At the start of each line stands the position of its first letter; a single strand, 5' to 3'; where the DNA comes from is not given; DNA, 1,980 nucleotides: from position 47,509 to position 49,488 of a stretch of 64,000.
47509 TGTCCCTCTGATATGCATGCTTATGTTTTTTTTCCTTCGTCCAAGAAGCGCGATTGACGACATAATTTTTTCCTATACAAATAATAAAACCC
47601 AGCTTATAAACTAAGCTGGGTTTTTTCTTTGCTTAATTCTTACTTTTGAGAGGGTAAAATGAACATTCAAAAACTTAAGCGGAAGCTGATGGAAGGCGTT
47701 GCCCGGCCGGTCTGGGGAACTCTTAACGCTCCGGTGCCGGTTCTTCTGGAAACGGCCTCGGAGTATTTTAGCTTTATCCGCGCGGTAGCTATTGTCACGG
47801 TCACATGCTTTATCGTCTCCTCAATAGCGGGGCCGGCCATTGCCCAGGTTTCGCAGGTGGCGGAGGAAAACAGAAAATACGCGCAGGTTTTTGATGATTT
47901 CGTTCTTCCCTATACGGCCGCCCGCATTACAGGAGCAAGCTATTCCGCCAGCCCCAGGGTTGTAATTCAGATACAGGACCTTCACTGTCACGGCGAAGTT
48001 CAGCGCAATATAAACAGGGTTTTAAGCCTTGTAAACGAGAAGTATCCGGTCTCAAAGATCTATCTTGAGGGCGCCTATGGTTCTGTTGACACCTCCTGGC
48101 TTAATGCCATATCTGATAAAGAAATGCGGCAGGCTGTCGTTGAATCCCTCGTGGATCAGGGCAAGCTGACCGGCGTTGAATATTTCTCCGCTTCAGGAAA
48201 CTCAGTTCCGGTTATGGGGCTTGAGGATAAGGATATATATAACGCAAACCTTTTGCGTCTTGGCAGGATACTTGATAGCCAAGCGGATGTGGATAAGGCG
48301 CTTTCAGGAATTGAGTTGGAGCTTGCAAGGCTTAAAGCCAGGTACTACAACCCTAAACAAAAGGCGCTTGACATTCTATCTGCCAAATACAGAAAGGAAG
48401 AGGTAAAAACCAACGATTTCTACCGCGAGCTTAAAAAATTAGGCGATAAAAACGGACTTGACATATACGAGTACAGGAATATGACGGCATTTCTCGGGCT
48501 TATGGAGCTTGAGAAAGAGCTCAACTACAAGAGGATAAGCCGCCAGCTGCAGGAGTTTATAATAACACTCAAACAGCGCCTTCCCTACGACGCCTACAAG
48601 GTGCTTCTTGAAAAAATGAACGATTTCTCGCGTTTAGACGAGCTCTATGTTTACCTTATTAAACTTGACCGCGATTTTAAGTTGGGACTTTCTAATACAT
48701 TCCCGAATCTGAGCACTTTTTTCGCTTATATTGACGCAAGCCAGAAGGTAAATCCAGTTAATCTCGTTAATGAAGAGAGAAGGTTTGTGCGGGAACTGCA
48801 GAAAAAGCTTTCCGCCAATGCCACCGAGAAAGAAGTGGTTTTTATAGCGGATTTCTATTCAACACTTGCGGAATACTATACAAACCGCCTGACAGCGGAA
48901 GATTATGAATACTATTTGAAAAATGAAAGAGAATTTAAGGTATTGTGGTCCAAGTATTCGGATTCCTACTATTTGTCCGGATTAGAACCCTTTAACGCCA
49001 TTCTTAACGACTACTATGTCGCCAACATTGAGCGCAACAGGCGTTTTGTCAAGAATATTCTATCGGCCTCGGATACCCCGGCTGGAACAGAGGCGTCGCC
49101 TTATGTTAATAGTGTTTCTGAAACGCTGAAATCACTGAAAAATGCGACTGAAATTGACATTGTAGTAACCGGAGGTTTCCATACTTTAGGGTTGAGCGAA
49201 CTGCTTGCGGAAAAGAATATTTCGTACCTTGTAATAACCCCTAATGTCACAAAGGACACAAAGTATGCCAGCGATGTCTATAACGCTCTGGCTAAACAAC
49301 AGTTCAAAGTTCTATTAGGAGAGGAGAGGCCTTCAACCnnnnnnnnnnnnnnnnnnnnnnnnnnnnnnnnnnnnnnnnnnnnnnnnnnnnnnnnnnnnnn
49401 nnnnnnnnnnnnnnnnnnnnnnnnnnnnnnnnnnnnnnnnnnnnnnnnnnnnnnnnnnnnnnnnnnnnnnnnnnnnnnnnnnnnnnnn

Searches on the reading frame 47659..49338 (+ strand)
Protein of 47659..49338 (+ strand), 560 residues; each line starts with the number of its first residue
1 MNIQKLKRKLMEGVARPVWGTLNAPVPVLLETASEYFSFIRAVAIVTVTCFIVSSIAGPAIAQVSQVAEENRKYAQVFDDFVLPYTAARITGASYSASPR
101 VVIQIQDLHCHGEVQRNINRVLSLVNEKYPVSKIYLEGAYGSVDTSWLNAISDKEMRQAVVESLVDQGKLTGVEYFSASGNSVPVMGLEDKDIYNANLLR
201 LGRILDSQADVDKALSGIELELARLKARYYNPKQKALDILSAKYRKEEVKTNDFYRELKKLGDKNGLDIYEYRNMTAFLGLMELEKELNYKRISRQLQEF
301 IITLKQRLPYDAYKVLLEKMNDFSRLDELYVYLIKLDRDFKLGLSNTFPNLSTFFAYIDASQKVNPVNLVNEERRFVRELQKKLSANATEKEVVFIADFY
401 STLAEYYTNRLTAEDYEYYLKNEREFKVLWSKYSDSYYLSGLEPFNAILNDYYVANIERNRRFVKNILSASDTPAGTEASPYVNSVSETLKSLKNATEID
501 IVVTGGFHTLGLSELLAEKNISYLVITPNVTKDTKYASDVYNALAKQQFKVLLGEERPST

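Call 54: find_homologous_proteins(query=window:47659-49338:+, max_evalue=0.00001)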
Query window:47659-49338:+ (560 aa): 11 proteins with E <= 0.00001 among 8000 candidates.
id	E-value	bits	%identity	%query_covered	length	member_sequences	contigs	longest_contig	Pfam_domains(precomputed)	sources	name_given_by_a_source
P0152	5.5e-145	502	43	93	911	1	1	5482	-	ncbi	ncbi:MAG: hypothetical protein ACYC5N_07410, partial [Endomicrobiales bacterium]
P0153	2.9e-133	464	43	91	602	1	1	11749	-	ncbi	ncbi:MAG: hypothetical protein ACYC5N_01995, partial [Endomicrobiales bacterium]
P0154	3.3e-131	457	41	92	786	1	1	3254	-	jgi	jgi:hypothetical protein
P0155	2.9e-130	454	42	92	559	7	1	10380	-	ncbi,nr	ncbi:MAG: hypothetical protein PHT81_03760, partial [Endomicrobiaceae bacterium]|nr:hypothetical pro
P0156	1.1e-127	445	42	91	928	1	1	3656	-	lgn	-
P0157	1.5e-125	438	40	92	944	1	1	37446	-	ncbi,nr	ncbi:MAG: hypothetical protein FWH43_01950, partial [Endomicrobia bacterium]|nr:hypothetical protein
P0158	5.1e-113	397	47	68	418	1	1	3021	-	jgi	jgi:hypothetical protein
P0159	1.1e-108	383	40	92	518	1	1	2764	-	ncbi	ncbi:MAG: hypothetical protein ACYC5N_11735, partial [Endomicrobiales bacterium]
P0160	2.9e-107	378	37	91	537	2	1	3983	-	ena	-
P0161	1.1e-106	376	37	91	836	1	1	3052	-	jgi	jgi:hypothetical protein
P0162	3.7e-99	351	39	77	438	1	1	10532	-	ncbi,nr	ncbi:MAG: hypothetical protein PHR82_07325, partial [Endomicrobiaceae bacterium]|nr:hypothetical pro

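Call 62: search_solved_structures(query=A6, max_evalue=10)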
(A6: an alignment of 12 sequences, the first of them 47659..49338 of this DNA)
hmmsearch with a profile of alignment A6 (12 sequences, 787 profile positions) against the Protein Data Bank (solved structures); distinct sequences matched with E-value up to 10: 1.
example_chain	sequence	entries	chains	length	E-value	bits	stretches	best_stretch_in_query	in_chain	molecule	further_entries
6wj8_A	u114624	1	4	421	1.4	10.4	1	277-312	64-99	4-aminobutyrate aminotransferase PuuE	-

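Call 63: search_protein_families(library=pfam, alignment_id=A6, max_evalue=1)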
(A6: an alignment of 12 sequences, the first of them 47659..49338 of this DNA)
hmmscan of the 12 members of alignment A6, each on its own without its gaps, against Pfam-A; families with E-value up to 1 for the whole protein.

A. member 1, window:47659-49338:+ (560 aa): 1 family
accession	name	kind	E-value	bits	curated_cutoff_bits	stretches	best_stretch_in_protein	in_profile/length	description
PF02593.20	DUF166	-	0.028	14.5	24.4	1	454-546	13-104/221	Domain of unknown function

B. families by the number of members that match (of 12 scanned): 12 families
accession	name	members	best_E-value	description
PF08349.16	DUF1722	5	0.034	Protein of unknown function (DUF1722)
PF06810.17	Phage_scaffold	1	0.0027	Phage capsid assembly scaffolding protein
PF19762.4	DUF6249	1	0.0038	Domain of unknown function (DUF6249)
PF07028.16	DUF1319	1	0.011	Protein of unknown function (DUF1319)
PF02938.19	GAD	1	0.012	GAD domain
PF02593.20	DUF166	1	0.028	Domain of unknown function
PF08328.16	ASL_C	1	0.062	Adenylosuccinate lyase C-terminal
PF08546.17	ApbA_C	1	0.12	Ketopantoate reductase PanE/ApbA C terminal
PF20648.2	DUF6809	1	0.13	Family of unknown function (DUF6809)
PF23202.1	PAH_ZNF598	1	0.14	ZNF598 PAH domain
PF07176.17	DUF1400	1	0.37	Alpha/beta hydrolase of unknown function (DUF1400)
PF13311.11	DUF4080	1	0.85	Protein of unknown function (DUF4080)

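Call 71: predict_structure(alignment_id=A6)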
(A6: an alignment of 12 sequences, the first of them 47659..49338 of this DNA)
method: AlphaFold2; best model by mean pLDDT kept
length: 560 residues; sequences in the alignment: 12
mean_pLDDT: 82.6   pTM: 0.76
mean pLDDT of the five models: 82.6, 82.1, 80.2, 79.4, 77.0
residues with pLDDT >= 90: 211; 70-90: 258; 50-70: 66; < 50: 25
segments of 3 or more residues with pLDDT < 50: 15-34, 558-560
pLDDT, mean of each block of 10 residues (from residue 1): 58 48 43 56 76 69 68 68 83 86 85 89 90 90 83 88 87 89 90 92 92 96 96 96 92 94 94 91 90 89 82 79 72 75 83 86 80 92 96 95 90 84 95 92 92 88 83 72 77 88 73 84 88 63 84 65
secondary structure, 60 per line:
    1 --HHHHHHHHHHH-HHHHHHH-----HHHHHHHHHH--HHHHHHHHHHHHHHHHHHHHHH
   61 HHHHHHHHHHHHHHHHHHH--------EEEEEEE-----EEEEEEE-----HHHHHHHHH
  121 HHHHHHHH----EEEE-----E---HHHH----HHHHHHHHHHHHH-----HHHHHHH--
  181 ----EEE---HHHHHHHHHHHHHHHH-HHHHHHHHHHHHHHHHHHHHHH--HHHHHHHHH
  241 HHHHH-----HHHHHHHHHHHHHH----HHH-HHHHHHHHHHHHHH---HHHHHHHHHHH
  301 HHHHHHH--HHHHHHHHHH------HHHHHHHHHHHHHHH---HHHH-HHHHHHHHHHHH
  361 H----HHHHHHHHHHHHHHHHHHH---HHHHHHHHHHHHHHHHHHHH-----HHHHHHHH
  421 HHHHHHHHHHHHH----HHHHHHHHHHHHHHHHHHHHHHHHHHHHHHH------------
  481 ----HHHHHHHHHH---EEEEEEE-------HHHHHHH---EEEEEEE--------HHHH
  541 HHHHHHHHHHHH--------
elements in order: H3-13 H15-21 H27-36 H39-79 E88-94 E100-106 H112-128 E133-136 H146-149 H154-166 H172-178 E185-187 H191-206 H208-229 H232-245 H251-264 H273-286 H290-307 H310-319 H326-340 H344-347 H349-361 H366-384 H388-407 H413-433 H438-468 H485-494 E498-504 H512-518 E522-528 H537-552

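Call 75: fold_search(model_id=the predicted structure, library=pdb)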
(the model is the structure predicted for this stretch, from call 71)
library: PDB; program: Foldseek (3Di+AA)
matches with E <= 10: 112; with E <= 0.001: 0
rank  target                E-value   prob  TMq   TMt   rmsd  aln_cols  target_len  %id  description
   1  6xcs_A                2.6e-02  0.51  0.12  0.15  22.1       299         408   16  Erythromycin esterase mutant EreC H289N in its open conformation (released 2021-02-17)
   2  6h2e_Q                2.3e-01  0.11  0.08  0.13  22.9       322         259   14  Structure of the soluble AhlC of the tripartite alpha-pore forming toxin, AHL, from Aeromonas hydrophila. (released 2019-07-10)
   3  9a6c_A                2.9e-01  0.07  0.08  0.08  33.3       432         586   13  Integrative model of YYDD-YYDB by crosslinking MS and deep learning (released 2024-09-18)
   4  8wjo_B                3.6e-01  0.06  0.07  0.11  33.8       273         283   14  Cryo-EM structure of 8-subunit Smc5/6 arm region (released 2024-06-26)
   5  9y6s_6z               3.6e-01  0.05  0.09  0.03  71.8       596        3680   10  96-nm repeat of the Leishmania tarentolae doublet microtubule (released 2025-12-17)
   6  6h2x                  4.0e-01  0.06  0.07  0.10  48.5       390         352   14  MukB coiled-coil elbow from E. coli (released 2019-03-06)
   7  5xg2                  4.2e-01  0.08  0.08  0.15  37.0       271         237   19  Crystal structure of a coiled-coil segment (residues 345-468 and 694-814) of Pyrococcus yayanosii Smc (released 2017-06-07)
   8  9y6s_6k               4.8e-01  0.08  0.12  0.03  61.1       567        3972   10  96-nm repeat of the Leishmania tarentolae doublet microtubule (released 2025-12-17)
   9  6h2e_P                5.3e-01  0.07  0.08  0.13  25.6       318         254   14  Structure of the soluble AhlC of the tripartite alpha-pore forming toxin, AHL, from Aeromonas hydrophila. (released 2019-07-10)
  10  7zr1_C                8.0e-01  0.04  0.08  0.06  65.8       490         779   13  Chaetomium thermophilum Mre11-Rad50-Nbs1 complex bound to ATPyS (composite structure) (released 2023-01-11)
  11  6r1j_D                8.4e-01  0.05  0.07  0.12  26.1       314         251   13  Structure of the soluble AhlC triple head mutant of the tripartite alpha-pore forming toxin, AHL, from Aeromonas hydro (released 2019-07-10)
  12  8i4v_A                1.0e+00  0.05  0.08  0.12  28.5       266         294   15  Cryo-EM structure of 5-subunit Smc5/6 arm region (released 2024-06-26)
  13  7a26_HHH              1.2e+00  0.06  0.11  0.15  21.8       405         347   10  Structure of soluble SmhA crystal form 1 of the tripartite alpha-pore forming toxin, Smh, from Serratia marcescens. (released 2021-03-31)
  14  7zr1_D                1.2e+00  0.02  0.07  0.05  66.7       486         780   13  Chaetomium thermophilum Mre11-Rad50-Nbs1 complex bound to ATPyS (composite structure) (released 2023-01-11)
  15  4tql_A                1.2e+00  0.06  0.09  0.16  29.4       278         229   12  Computationally designed three helix bundle (released 2014-10-15)
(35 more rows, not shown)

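Call 78: find_encoding_contigs(protein=P0157, flank=10000, max_places=3)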
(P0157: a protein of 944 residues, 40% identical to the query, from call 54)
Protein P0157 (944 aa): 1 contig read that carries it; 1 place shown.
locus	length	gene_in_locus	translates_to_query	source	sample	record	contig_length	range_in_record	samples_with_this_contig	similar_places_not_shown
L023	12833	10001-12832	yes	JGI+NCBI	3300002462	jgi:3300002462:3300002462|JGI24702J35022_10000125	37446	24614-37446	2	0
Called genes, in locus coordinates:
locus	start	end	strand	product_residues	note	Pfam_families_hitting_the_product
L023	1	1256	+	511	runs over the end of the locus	PF00795:CN_hydrolase, PF02540:NAD_synthase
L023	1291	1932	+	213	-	PF04002:RadC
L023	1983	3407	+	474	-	PF13537:GATase_7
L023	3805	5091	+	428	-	PF07498:Rho_N, PF07497:Rho_RNA_bind, PF00006:ATP-synt_ab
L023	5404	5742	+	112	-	PF01197:Ribosomal_L31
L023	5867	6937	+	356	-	PF03462:PCRF, PF00472:RF-1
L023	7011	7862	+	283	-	PF17827:PrmC_N, PF03602:Cons_hypoth95 (weak), PF02475:TRM5-TYW2_MTfase (weak), PF01209:Ubie_methyltran (weak), PF05175:MTS, PF06325:PrmA, PF13847:Methyltransf_31, PF13649:Methyltransf_25, +4 more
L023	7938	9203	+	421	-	PF00275:EPSP_synthase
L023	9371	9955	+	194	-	-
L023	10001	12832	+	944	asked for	?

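Call 92: search_protein_families(library=ncbifam, proteins=[window:47659-49338:+], max_evalue=1)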
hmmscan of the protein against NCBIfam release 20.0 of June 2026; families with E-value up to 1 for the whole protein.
window:47659-49338:+ (560 aa): 2 families
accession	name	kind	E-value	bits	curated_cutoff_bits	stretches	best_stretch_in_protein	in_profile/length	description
NF007308.0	PRK09792.1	equivalog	0.086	11.7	747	1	291-324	63-96/421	4-aminobutyrate transaminase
NF005272.0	PRK06777.1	equivalog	0.14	10.7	725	1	291-326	63-98/421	4-aminobutyrate--2-oxoglutarate transaminase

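Call 101: search_protein_families(library=padloc, proteins=[window:47659-49338:+], max_evalue=0.01)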
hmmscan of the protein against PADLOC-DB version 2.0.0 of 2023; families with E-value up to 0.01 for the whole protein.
window:47659-49338:+ (560 aa): 0 families
